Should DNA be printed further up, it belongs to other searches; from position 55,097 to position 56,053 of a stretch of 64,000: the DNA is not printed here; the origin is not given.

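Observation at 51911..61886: Composite defence locus: SNF2 helicase, DUF4391 and PLD nuclease fused in one co-directional run with a Type III Mod/Res pair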

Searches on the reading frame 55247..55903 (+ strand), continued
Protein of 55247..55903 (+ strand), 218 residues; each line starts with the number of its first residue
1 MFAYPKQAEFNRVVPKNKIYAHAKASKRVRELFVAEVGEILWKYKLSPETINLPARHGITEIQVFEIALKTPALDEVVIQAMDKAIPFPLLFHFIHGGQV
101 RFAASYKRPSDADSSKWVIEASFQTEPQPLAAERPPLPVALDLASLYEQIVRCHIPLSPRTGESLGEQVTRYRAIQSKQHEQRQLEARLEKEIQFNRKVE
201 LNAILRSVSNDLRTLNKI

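Call 18: find_homologous_proteins(query=L063:9176-9823:+)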
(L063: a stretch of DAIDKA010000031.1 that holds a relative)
Query L063:9176-9823:+ (216 aa): 5381 proteins with E <= 0.001 among 5758 candidates; the best 120 are listed.
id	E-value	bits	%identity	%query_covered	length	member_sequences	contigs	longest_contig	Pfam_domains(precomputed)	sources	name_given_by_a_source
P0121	1.2e-139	481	100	100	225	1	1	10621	PF14335.12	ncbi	-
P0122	6.0e-119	413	84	100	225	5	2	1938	PF14335.12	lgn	-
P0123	1.4e-90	320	64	100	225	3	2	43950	PF14335.12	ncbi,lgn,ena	-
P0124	2.5e-90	320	65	100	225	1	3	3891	PF14335.12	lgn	-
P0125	4.0e-89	316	64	100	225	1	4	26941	PF14335.12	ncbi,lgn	-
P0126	5.1e-89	315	64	100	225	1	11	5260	PF14335.12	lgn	-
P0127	1.1e-88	314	63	100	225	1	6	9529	PF14335.12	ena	-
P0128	2.5e-88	313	63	100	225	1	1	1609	PF14335.12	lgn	-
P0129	4.0e-88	312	64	100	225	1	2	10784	PF14335.12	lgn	-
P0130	6.9e-88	312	63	100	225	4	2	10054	PF14335.12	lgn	-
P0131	7.2e-88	312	62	100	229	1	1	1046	PF14335.12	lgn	-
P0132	1.1e-87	311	63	100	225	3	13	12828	PF14335.12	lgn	-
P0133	1.1e-87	311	63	100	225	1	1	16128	PF14335.12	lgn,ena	-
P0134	1.2e-87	311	63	100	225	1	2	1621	PF14335.12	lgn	-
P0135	1.4e-87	311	63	100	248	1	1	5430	PF14335.12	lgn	-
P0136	1.8e-87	310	62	100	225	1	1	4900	PF14335.12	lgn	-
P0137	2.0e-87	310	64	100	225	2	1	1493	PF14335.12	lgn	-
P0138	2.2e-87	310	64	100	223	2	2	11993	PF14335.12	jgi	jgi:hypothetical protein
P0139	2.5e-87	310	63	100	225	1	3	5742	PF14335.12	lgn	-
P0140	2.9e-87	310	63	100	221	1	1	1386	PF14335.12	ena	-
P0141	4.7e-87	309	63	100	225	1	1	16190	PF14335.12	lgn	-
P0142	5.7e-87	309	63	100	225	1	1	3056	PF14335.12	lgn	-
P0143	7.3e-87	308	62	100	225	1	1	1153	PF14335.12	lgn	-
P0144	1.2e-86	308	63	100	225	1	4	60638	PF14335.12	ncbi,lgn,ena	ncbi:MAG: DUF4391 domain-containing protein [Acidithiobacillus sp.]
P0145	1.2e-86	308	64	100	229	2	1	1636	PF14335.12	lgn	-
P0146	1.7e-86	307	64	100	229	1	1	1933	PF14335.12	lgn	-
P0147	2.5e-86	307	63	100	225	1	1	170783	PF14335.12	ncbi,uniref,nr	ncbi:DUF4391 domain-containing protein [Cupriavidus metallidurans]|uniref:DUF4391 domain-containing 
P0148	2.9e-86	306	63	99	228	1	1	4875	PF14335.12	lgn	-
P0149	4.0e-86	306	61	100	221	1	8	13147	PF14335.12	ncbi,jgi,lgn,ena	jgi:hypothetical protein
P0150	5.4e-86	306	63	100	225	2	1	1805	PF14335.12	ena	-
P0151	6.3e-86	305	63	100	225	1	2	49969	PF14335.12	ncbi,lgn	-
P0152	7.6e-86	305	63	100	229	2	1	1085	PF14335.12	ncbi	-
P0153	8.9e-86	305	64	100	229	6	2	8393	PF14335.12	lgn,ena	-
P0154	9.4e-86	305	64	100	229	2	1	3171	PF14335.12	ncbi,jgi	jgi:hypothetical protein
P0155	1.3e-85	304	61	100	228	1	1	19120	PF14335.12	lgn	-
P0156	1.3e-85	304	62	100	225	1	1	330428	PF14335.12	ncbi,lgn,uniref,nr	ncbi:DUF4391 domain-containing protein [Cupriavidus sp. IK-TO18]|uniref:DUF4391 domain-containing pr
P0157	1.4e-85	304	63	100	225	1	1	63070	PF14335.12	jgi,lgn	jgi:hypothetical protein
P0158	1.6e-85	304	63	100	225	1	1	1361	PF14335.12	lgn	-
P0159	1.6e-85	304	61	100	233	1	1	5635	PF14335.12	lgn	-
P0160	3.1e-85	303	61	100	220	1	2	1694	PF14335.12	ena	-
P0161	3.4e-85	303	62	100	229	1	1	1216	PF14335.12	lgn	-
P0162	4.5e-85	302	63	100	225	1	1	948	PF14335.12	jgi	jgi:hypothetical protein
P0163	5.1e-85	302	62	99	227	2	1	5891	PF14335.12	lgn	-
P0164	5.4e-85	302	63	100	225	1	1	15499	PF14335.12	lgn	-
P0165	5.9e-85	302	63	100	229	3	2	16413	PF14335.12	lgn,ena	-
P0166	5.9e-85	302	62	100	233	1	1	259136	PF14335.12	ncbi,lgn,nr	ncbi:TPA: DUF4391 domain-containing protein [Enterobacter chengduensis]|nr:DUF4391 domain-containing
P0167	6.0e-85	302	62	100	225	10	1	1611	PF14335.12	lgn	-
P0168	6.1e-85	302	63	100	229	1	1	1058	PF14335.12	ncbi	-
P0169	7.2e-85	302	61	100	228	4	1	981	PF14335.12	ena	-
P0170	7.4e-85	302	61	100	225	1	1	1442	PF14335.12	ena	-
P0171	8.6e-85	302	62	100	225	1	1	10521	PF14335.12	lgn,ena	-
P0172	8.7e-85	302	61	100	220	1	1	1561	PF14335.12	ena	-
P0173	8.8e-85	302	62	100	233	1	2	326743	PF14335.12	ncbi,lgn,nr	ncbi:TPA: DUF4391 domain-containing protein [Klebsiella oxytoca]|nr:DUF4391 domain-containing protei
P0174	9.1e-85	302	62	100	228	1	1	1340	PF14335.12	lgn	-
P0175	1.2e-84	301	61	100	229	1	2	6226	PF14335.12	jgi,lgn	jgi:hypothetical protein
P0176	1.2e-84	301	62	100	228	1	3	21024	PF14335.12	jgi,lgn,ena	-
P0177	1.2e-84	301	63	100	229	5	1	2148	PF14335.12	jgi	jgi:hypothetical protein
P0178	1.2e-84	301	62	100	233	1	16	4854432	PF14335.12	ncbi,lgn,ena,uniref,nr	ncbi:DUF4391 domain-containing protein [Enterobacter ludwigii]|uniref:DUF4391 domain-containing prot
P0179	1.4e-84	301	63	100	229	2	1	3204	PF14335.12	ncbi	-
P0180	1.4e-84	301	62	100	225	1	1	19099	PF14335.12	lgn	-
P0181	1.4e-84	301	61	100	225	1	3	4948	PF14335.12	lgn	-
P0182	1.7e-84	301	62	100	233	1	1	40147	PF14335.12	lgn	-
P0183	1.8e-84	301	61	100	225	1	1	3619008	PF14335.12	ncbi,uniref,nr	ncbi:DUF4391 domain-containing protein [Burkholderia pyrrocinia]|uniref:DUF4391 domain-containing pr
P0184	2.0e-84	300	62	100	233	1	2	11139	PF14335.12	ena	-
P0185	2.0e-84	300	61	100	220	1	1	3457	PF14335.12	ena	-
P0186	2.2e-84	300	62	100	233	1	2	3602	PF14335.12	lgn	-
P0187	2.2e-84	300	62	100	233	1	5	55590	PF14335.12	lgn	-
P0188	2.2e-84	300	62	100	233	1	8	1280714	PF14335.12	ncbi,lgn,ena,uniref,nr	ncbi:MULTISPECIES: DUF4391 domain-containing protein [Enterobacteriaceae]|uniref:DUF4391 domain-cont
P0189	2.3e-84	300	63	100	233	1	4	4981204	PF14335.12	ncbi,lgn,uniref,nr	ncbi:hypothetical protein SMQE31_44610 [Serratia marcescens]|uniref:DUF4391 domain-containing protei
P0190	2.4e-84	300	62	100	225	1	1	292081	PF14335.12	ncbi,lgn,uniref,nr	ncbi:DUF4391 domain-containing protein [Cupriavidus alkaliphilus]|uniref:DUF4391 domain-containing p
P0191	2.6e-84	300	62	100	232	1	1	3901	PF14335.12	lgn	-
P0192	2.7e-84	300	61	100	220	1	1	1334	PF14335.12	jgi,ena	-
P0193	2.8e-84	300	61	100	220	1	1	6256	PF14335.12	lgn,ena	-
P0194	3.1e-84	300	62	100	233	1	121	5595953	PF14335.12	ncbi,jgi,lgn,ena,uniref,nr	ncbi:DUF4391 domain-containing protein [Klebsiella quasipneumoniae]|jgi:hypothetical protein|uniref:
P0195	3.1e-84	300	63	100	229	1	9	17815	PF14335.12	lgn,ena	-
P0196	3.1e-84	300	62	100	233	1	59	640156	PF14335.12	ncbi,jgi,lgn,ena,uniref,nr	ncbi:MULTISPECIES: DUF4391 domain-containing protein [Enterobacterales]|uniref:Methyl-accepting chem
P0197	3.1e-84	300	62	100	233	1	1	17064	PF14335.12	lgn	-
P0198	3.4e-84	300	61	100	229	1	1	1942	PF14335.12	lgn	-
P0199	3.5e-84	300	61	100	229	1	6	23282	PF14335.12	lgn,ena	-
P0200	3.8e-84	299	62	100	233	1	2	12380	PF14335.12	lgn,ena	-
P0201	4.3e-84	299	62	100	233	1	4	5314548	PF14335.12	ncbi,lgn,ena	ncbi:DUF4391 domain-containing protein [Enterobacter cloacae]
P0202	4.3e-84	299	62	100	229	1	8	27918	PF14335.12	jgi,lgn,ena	jgi:hypothetical protein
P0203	4.4e-84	299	62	100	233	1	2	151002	PF14335.12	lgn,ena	-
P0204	4.5e-84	299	62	100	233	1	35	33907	PF14335.12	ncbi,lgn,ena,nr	ncbi:DUF4391 domain-containing protein [Klebsiella pneumoniae]|nr:DUF4391 domain-containing protein 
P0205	4.8e-84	299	60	100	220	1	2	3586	PF14335.12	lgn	-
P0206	5.1e-84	299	60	100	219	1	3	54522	PF14335.12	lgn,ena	-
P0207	5.2e-84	299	62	100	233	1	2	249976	PF14335.12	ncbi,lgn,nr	ncbi:DUF4391 domain-containing protein [Cronobacter turicensis]|nr:DUF4391 domain-containing protein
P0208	5.9e-84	299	61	100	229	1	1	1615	PF14335.12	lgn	-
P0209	6.0e-84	299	62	100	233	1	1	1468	PF14335.12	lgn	-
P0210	6.0e-84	299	62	100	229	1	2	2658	PF14335.12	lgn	-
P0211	6.5e-84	299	61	100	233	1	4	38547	PF14335.12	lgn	-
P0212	6.5e-84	299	61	100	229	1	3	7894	PF14335.12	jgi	jgi:hypothetical protein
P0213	6.6e-84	299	62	100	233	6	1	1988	PF14335.12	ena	-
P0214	6.6e-84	299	60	100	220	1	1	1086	PF14335.12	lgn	-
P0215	6.7e-84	299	60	100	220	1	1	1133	PF14335.12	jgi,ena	-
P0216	6.9e-84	299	62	100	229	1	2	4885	PF14335.12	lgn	-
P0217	7.2e-84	299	61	100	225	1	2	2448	PF14335.12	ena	-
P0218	7.8e-84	298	62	99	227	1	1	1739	PF14335.12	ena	-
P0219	7.9e-84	298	61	100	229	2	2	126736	PF14335.12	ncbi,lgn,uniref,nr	ncbi:DUF4391 domain-containing protein [Burkholderia vietnamiensis]|uniref:DUF4391 domain-containing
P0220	8.0e-84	298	60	100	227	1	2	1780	PF14335.12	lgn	-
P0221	8.5e-84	298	62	100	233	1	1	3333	PF14335.12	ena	-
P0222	9.1e-84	298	60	100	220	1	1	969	PF14335.12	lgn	-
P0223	9.5e-84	298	60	100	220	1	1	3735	PF14335.12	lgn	-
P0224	9.9e-84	298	61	100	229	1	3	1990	PF14335.12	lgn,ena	-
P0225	1.0e-83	298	61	100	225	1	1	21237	PF14335.12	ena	-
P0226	1.0e-83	298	62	100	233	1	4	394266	PF14335.12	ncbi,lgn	ncbi:DUF4391 domain-containing protein [Enterobacter kobei]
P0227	1.0e-83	298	61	100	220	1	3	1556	PF14335.12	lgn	-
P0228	1.1e-83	298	62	100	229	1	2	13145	PF14335.12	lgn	-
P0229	1.1e-83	298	62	100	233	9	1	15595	PF14335.12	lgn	-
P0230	1.1e-83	298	61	100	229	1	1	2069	PF14335.12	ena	-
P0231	1.2e-83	298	62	100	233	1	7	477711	PF14335.12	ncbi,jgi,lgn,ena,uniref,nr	ncbi:DUF4391 domain-containing protein [Enterobacter asburiae]|jgi:hypothetical protein|uniref:DUF43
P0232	1.2e-83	298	62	100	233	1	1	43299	PF14335.12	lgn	-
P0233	1.2e-83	298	60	100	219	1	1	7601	PF14335.12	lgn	-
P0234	1.3e-83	298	61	100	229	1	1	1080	PF14335.12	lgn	-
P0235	1.4e-83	298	60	100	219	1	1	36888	PF14335.12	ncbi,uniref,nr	ncbi:DUF4391 domain-containing protein [Burkholderia sp. 9779_493]|uniref:DUF4391 domain-containing 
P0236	1.4e-83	298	61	100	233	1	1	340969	PF14335.12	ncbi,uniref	ncbi:DUF4391 domain-containing protein [Klebsiella aerogenes]|uniref:DUF4391 domain-containing prote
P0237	1.6e-83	297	61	100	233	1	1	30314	PF14335.12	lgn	-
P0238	1.7e-83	297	59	99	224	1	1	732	PF14335.12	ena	-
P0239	1.7e-83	297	59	100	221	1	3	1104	PF14335.12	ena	-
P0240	1.7e-83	297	61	100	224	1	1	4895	PF14335.12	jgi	jgi:hypothetical protein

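Call 20: search_solved_structures(query=window:55247-55903:+, max_evalue=10)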
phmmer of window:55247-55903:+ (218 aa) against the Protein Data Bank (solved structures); distinct sequences matched with E-value up to 10: 1.
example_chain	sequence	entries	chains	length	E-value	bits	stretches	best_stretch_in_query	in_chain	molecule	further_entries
8rpa_A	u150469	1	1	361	0.18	15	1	45-96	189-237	Adenosine kinase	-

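Call 23: search_dna_similar(query=window:55247-55903:+, collection=plasmids, mode=protein, max_rows=15)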
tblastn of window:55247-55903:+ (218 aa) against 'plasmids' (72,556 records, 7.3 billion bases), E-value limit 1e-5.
Records with a match: 41; places in all: 41; records where one place covers at least 80% of the query: 40.
Best place of each record, by identity: <60% 41.
By first word of the organism name: Escherichia 14; Acinetobacter 11; Citrobacter 2; Variovorax 1; Enterobacter 1; Raoultella 1; Methylotuvimicrobium 1; Phaeobacter 1; Aeromonas 1; Sulfitobacter 1; and 7 more.
By predicted mobility (MOB-suite, as given by PLSDB): non-mobilizable 20; mobilizable 15; conjugative 6.
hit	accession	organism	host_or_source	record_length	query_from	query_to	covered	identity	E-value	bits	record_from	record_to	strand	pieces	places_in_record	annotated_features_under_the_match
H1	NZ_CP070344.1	Variovorax sp. PDNC026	cell culture,Plastic debris in ...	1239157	1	217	100%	47.5%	4e-62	215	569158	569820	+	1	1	none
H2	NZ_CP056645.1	Citrobacter freundii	culture,Freshwater sample from ...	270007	4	215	97%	48.1%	2e-57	202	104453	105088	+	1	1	DUF4391 domain-containing protein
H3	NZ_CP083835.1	Enterobacter asburiae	Homo sapiens,sputum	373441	4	215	97%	48.1%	2e-57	202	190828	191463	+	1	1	DUF4391 domain-containing protein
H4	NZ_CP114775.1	Raoultella planticola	Homo sapiens,cell ...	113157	4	216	98%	47.4%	1e-58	205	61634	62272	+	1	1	DUF4391 domain-containing protein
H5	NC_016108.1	Methylotuvimicrobium alcaliphilum 20Z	-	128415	1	217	100%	46.1%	4e-54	192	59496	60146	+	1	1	DUF4391 domain-containing protein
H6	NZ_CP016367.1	Phaeobacter porticola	cell culture,barnacle at wood pile-on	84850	1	205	94%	45.9%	1e-52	188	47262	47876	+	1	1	DUF4391 domain-containing protein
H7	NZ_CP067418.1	Aeromonas media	cell culture,water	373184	1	216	99%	43.0%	2e-56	199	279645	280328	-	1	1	DUF4391 domain-containing protein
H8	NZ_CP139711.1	Sulfitobacter sp. OXR-159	Bacterial Culture,hydrothermal vent ...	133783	1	205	94%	44.4%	2e-51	185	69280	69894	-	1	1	DUF4391 domain-containing protein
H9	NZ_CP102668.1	Sphingobium sp. JS3065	whole organism,chemical plant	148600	1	215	99%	41.3%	8e-53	189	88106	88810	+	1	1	DUF4391 domain-containing protein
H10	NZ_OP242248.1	Escherichia coli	Homo sapiens,stool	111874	2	215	98%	41.0%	2e-48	176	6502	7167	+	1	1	DUF4391 domain-containing protein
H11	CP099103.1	Escherichia coli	culture,Pooled sediment sample ...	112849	2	215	98%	41.0%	2e-48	176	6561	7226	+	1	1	DUF4391 domain-containing protein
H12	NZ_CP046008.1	Escherichia coli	swine,mixed culture,feces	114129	2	215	98%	41.0%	3e-48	176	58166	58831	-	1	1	DUF4391 domain-containing protein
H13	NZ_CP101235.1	Escherichia coli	Homo sapiens,cell culture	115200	2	215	98%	41.0%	3e-48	176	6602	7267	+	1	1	DUF4391 domain-containing protein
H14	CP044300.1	Escherichia coli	Pork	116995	2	215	98%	41.0%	3e-48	176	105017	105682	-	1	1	DUF4391 domain-containing protein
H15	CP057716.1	Escherichia coli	culture,Pooled pig faecal samples ...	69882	2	215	98%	40.5%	4e-48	175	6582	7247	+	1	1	DUF4391 domain-containing protein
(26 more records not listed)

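Call 24: get_annotated_region(hit=H10, flank=9000)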
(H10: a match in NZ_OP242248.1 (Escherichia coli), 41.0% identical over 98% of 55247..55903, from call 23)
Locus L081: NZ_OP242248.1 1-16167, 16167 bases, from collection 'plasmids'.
description: Escherichia coli strain LA030 plasmid pLAO18, complete sequence
organism: Escherichia coli (NCBI taxid 562)
taxonomy: Bacteria; Pseudomonadota; Gammaproteobacteria; Enterobacterales; Enterobacteriaceae; Escherichia; Escherichia coli
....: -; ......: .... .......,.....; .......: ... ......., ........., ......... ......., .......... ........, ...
typing (MOB-suite, as given by PLSDB): non-mobilizable; replicon IncFIB
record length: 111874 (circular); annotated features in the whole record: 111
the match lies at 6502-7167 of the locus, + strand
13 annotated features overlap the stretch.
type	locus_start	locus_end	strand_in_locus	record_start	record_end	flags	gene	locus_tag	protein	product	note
CDS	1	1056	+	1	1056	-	repA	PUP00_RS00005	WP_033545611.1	replication protein RepA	-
CDS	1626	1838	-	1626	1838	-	-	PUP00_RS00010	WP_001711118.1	hypothetical protein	-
CDS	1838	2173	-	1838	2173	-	-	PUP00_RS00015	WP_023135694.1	hypothetical protein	-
CDS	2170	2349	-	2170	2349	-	-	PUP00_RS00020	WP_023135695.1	hypothetical protein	-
CDS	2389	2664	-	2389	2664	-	-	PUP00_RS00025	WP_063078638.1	hypothetical protein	-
CDS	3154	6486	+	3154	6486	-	-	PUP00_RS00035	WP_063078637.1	SNF2-related protein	-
CDS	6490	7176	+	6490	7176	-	-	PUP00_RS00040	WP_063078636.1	DUF4391 domain-containing protein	-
CDS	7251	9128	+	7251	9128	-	-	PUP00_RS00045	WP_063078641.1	site-specific DNA-methyltransferase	GO:0006306 - DNA methylation [Evidence IEA]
CDS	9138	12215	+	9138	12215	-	-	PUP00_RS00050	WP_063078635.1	DEAD/DEAH box helicase family protein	-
CDS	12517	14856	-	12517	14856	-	-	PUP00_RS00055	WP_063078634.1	LAGLIDADG family homing endonuclease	-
CDS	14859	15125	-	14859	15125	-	-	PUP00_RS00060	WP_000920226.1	hypothetical protein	-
CDS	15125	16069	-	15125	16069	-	-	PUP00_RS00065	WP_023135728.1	5'-3' exonuclease H3TH domain-containing protein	-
CDS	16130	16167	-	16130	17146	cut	-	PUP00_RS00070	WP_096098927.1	regulator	-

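Call 25: get_annotated_region(hit=H2, flank=9000)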
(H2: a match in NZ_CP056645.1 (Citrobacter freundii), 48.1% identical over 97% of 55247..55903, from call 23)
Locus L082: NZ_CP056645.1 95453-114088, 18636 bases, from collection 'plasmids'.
description: Citrobacter freundii strain RHBSTW-00267 plasmid pRHBSTW-00267_2, complete sequence
organism: Citrobacter freundii (NCBI taxid 546)
taxonomy: Bacteria; Pseudomonadota; Gammaproteobacteria; Enterobacterales; Enterobacteriaceae; Citrobacter; Citrobacter freundii
host: -; source: culture,Freshwater sample from downstream of wastewater treatment plant; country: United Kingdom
typing (MOB-suite, as given by PLSDB): non-mobilizable; replicon Col(VCM04)
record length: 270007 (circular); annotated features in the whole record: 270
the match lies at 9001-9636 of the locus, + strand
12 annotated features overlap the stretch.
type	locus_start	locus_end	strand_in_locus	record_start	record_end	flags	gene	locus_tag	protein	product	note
CDS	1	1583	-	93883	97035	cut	-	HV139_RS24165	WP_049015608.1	AIDA repeat-containing protein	-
CDS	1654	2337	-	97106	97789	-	-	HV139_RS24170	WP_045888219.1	WYL domain-containing protein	-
CDS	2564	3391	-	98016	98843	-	-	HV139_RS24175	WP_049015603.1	DUF932 domain-containing protein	-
CDS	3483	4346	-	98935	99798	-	-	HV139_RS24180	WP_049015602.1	GTPase family protein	-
CDS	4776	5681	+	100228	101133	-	-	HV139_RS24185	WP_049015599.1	WYL domain-containing protein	-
CDS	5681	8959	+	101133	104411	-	-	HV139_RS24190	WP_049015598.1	helicase-related protein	-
CDS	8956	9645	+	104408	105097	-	-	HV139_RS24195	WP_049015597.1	DUF4391 domain-containing protein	-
CDS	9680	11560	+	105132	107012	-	-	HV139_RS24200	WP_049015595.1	ATP-dependent endonuclease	-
CDS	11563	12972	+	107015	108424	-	-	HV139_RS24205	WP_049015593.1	DUF2130 domain-containing protein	-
CDS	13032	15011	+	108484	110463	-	-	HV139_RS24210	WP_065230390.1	site-specific DNA-methyltransferase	GO:0006306 - obsolete DNA methylation [Evidence IEA]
CDS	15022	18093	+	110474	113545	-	-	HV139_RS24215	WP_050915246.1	DEAD/DEAH box helicase family protein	-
CDS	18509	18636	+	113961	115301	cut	-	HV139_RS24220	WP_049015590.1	DUF262 domain-containing protein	-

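Call 26: predict_structure(alignment_id=A2)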
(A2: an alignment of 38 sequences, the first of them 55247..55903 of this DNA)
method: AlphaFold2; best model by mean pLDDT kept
length: 218 residues; sequences in the alignment: 38
mean_pLDDT: 90.6   pTM: 0.81
mean pLDDT of the five models: 90.6, 89.0, 87.3, 79.5, 73.1
residues with pLDDT >= 90: 147; 70-90: 70; 50-70: 1; < 50: 0
segments of 3 or more residues with pLDDT < 50: none
pLDDT, mean of each block of 10 residues (from residue 1): 94 91 88 94 96 89 95 88 87 95 85 77 88 92 92 89 89 92 95 95 96 86
secondary structure, 60 per line:
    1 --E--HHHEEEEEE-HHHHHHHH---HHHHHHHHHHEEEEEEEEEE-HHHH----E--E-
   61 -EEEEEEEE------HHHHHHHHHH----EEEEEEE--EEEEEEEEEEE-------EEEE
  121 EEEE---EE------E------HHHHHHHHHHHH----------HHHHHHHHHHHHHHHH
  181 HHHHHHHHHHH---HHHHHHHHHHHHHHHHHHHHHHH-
elements in order: E9-14 H16-23 H27-36 E37-46 H48-51 E62-69 H76-85 E90-96 E99-109 E117-124 H143-154 H165-191 H195-217

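Call 27: search_dna_similar(query=window:55247-55903:+, collection=plasmids, mode=protein, max_rows=41, rows=best, max_evalue=0.001)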
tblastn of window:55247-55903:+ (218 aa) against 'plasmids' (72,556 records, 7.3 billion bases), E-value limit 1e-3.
Records with a match: 65; places in all: 66; records where one place covers at least 80% of the query: 41.
Best place of each record, by identity: <60% 65.
By first word of the organism name: Listeria 17; Escherichia 14; Acinetobacter 11; Enterococcus 4; Citrobacter 2; Variovorax 1; Enterobacter 1; Raoultella 1; Methylotuvimicrobium 1; Phaeobacter 1; and 12 more.
By predicted mobility (MOB-suite, as given by PLSDB): mobilizable 37; non-mobilizable 21; conjugative 7.
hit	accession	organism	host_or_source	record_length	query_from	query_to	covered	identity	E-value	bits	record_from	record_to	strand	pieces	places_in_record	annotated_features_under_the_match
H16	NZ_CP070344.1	Variovorax sp. PDNC026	cell culture,Plastic debris in ...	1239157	1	217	100%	47.5%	4e-62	215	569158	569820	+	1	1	none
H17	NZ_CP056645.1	Citrobacter freundii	culture,Freshwater sample from ...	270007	4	215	97%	48.1%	2e-57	202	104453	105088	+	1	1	DUF4391 domain-containing protein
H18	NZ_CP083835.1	Enterobacter asburiae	Homo sapiens,sputum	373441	4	215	97%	48.1%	2e-57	202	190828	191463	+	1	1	DUF4391 domain-containing protein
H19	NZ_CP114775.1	Raoultella planticola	Homo sapiens,cell ...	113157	4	216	98%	47.4%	1e-58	205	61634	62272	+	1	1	DUF4391 domain-containing protein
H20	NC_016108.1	Methylotuvimicrobium alcaliphilum 20Z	-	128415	1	217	100%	46.1%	4e-54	192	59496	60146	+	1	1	DUF4391 domain-containing protein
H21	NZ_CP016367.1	Phaeobacter porticola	cell culture,barnacle at wood pile-on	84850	1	205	94%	45.9%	1e-52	188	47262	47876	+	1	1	DUF4391 domain-containing protein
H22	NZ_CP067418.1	Aeromonas media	cell culture,water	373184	1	216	99%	43.0%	2e-56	199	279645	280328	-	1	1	DUF4391 domain-containing protein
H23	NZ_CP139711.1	Sulfitobacter sp. OXR-159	Bacterial Culture,hydrothermal vent ...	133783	1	205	94%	44.4%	2e-51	185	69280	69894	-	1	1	DUF4391 domain-containing protein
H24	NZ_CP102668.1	Sphingobium sp. JS3065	whole organism,chemical plant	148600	1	215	99%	41.3%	8e-53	189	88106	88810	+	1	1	DUF4391 domain-containing protein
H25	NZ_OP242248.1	Escherichia coli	Homo sapiens,stool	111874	2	215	98%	41.0%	2e-48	176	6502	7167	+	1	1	DUF4391 domain-containing protein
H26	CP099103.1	Escherichia coli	culture,Pooled sediment sample ...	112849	2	215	98%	41.0%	2e-48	176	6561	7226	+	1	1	DUF4391 domain-containing protein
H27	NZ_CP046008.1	Escherichia coli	swine,mixed culture,feces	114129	2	215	98%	41.0%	3e-48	176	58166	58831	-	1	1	DUF4391 domain-containing protein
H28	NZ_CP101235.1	Escherichia coli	Homo sapiens,cell culture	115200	2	215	98%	41.0%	3e-48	176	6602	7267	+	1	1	DUF4391 domain-containing protein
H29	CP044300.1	Escherichia coli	Pork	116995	2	215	98%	41.0%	3e-48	176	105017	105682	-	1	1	DUF4391 domain-containing protein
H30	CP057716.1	Escherichia coli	culture,Pooled pig faecal samples ...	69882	2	215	98%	40.5%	4e-48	175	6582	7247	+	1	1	DUF4391 domain-containing protein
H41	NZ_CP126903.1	Mycolicibacterium vanbaalenii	cell culture,soil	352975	1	213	98%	38.7%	1e-38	148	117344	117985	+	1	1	DUF4391 domain-containing protein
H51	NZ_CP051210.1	Acinetobacter sp. NEB149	cell culture,R.J.Roberts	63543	2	215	98%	33.0%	1e-33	134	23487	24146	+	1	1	DUF4391 domain-containing protein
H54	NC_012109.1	Desulforapulum autotrophicum HRM2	-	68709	3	215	98%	26.3%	1e-8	62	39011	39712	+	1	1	DUF4391 domain-containing protein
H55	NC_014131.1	Leuconostoc kimchii IMSNU 11154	-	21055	5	198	89%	27.2%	3e-6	54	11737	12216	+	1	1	DUF4391 domain-containing protein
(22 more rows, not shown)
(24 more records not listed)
